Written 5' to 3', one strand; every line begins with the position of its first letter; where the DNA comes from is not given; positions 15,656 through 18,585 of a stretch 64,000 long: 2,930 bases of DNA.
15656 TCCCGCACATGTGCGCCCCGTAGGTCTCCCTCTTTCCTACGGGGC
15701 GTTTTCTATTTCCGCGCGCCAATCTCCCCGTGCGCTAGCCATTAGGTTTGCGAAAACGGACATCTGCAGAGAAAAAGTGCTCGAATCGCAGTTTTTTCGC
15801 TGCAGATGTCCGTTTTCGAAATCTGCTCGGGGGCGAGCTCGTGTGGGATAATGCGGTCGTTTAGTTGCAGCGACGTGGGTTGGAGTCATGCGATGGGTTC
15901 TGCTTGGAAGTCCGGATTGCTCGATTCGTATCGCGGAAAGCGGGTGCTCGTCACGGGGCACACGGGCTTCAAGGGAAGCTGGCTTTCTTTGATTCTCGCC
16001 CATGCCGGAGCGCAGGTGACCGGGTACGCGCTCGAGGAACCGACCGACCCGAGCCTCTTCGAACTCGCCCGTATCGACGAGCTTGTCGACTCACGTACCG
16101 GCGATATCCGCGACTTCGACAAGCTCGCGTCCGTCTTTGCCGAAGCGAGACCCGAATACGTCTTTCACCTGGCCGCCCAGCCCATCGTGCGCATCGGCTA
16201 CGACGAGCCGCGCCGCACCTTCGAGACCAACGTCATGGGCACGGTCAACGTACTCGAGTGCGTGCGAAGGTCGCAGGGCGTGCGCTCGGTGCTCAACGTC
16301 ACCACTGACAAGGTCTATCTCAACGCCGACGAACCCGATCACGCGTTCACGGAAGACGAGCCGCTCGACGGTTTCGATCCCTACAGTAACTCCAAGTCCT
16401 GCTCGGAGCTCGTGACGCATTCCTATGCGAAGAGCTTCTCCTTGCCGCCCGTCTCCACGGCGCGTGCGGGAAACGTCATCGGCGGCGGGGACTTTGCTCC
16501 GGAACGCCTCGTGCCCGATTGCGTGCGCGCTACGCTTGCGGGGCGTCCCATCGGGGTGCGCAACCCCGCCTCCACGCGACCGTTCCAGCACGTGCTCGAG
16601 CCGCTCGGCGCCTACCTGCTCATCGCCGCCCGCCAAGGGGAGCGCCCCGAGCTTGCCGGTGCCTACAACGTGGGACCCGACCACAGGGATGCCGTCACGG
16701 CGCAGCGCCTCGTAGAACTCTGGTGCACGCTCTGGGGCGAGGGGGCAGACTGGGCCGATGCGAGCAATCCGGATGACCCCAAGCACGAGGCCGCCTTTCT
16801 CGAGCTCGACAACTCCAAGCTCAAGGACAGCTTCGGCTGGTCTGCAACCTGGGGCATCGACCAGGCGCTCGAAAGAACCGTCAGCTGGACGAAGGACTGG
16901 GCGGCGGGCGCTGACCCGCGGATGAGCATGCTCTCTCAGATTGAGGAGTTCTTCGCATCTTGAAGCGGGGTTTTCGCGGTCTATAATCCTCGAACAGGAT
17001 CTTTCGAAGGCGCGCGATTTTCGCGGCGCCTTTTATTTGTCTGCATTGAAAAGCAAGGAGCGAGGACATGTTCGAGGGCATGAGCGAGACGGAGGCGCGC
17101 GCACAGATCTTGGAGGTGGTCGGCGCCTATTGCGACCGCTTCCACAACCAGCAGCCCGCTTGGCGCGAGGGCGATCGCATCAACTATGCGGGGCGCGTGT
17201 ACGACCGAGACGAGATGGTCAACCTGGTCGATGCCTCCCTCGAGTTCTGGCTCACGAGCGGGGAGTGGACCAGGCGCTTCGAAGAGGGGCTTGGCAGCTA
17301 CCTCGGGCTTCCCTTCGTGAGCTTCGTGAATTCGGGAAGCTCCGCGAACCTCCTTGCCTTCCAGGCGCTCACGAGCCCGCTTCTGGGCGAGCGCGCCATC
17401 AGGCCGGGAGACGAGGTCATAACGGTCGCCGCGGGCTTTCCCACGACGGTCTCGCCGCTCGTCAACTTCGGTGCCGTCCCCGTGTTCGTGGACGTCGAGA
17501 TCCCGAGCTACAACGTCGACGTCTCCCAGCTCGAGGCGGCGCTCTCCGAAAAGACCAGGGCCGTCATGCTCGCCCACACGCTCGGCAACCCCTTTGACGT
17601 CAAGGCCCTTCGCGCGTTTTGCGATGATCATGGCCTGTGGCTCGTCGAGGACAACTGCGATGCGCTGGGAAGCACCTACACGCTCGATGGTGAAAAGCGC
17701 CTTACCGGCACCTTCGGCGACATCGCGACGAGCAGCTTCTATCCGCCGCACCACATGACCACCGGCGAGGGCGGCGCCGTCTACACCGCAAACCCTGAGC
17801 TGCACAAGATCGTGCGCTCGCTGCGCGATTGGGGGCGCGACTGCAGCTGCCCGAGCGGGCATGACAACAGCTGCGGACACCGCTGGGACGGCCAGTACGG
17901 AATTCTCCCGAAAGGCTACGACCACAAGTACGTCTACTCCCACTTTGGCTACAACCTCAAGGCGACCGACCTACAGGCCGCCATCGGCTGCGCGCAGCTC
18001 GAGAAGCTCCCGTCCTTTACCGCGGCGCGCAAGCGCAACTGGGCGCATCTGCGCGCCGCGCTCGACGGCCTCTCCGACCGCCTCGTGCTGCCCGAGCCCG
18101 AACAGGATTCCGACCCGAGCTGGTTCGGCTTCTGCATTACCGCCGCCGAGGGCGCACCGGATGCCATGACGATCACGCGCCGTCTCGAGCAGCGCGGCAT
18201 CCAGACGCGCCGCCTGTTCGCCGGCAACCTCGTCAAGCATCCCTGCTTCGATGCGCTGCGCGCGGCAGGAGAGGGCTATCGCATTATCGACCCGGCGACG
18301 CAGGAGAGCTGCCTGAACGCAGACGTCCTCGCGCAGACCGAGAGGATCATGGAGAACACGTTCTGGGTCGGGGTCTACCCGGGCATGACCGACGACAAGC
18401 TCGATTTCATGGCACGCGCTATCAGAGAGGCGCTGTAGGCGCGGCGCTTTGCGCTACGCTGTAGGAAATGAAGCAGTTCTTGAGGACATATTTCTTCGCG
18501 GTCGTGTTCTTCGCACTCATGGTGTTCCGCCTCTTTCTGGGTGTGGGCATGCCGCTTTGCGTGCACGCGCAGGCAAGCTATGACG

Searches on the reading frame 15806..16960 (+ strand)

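Call 76: search_protein_families(library=pfam, proteins=[window:15806-16960:+], max_evalue=0.1)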
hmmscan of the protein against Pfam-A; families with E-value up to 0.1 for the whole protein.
window:15806-16960:+ (385 aa): 6 families
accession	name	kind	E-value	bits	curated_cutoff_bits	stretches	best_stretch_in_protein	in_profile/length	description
PF16363.11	GDP_Man_Dehyd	-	1.5e-36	126.9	27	1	48-357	1-331/332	GDP-mannose 4,6 dehydratase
PF01370.27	Epimerase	-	1.7e-34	119.7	20.9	1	47-290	1-240/240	NAD dependent epimerase/dehydratase family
PF02719.21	Polysacc_synt_2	-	1.3e-12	47.9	20.2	1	47-226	1-173/293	Polysaccharide biosynthesis protein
PF04321.23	RmlD_sub_bind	-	5.1e-07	29.5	27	1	46-208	2-140/287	RmlD substrate binding domain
PF01073.25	3Beta_HSD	-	1.9e-06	27.5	22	1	48-201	1-154/280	3-beta hydroxysteroid dehydrogenase/isomerase family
PF07993.18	NAD_binding_4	-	3.1e-05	23.7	20.1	1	117-226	90-209/258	Male sterility protein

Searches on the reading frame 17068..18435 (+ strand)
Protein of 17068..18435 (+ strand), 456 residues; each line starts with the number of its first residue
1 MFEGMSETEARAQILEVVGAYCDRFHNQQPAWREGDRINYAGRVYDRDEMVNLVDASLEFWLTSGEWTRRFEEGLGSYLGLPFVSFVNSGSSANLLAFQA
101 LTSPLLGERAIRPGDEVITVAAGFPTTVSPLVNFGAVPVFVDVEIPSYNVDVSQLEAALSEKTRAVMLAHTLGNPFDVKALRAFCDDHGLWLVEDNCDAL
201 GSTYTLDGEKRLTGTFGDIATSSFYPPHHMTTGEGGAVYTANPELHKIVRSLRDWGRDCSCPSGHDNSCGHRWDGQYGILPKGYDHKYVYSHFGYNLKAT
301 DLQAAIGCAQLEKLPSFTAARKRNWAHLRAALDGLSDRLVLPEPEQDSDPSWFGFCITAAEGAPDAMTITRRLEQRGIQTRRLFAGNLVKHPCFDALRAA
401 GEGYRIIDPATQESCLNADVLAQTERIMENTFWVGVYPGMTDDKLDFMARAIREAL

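Call 76: search_protein_families(library=pfam, proteins=[window:17068-18435:+], max_evalue=0.1)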
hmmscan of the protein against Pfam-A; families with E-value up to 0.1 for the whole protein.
window:17068-18435:+ (456 aa): 3 families
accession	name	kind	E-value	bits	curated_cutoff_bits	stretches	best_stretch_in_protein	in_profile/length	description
PF01041.23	DegT_DnrJ_EryC1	-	7.5e-83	279.1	19.8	1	48-452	5-359/360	DegT/DnrJ/EryC1/StrS aminotransferase family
PF01212.27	Beta_elim_lyase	-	0.00033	20.5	27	1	66-197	32-170/288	Beta-eliminating lyase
PF00266.25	Aminotran_5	-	0.00099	18.6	21.5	1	86-202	66-182/371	Aminotransferase class-V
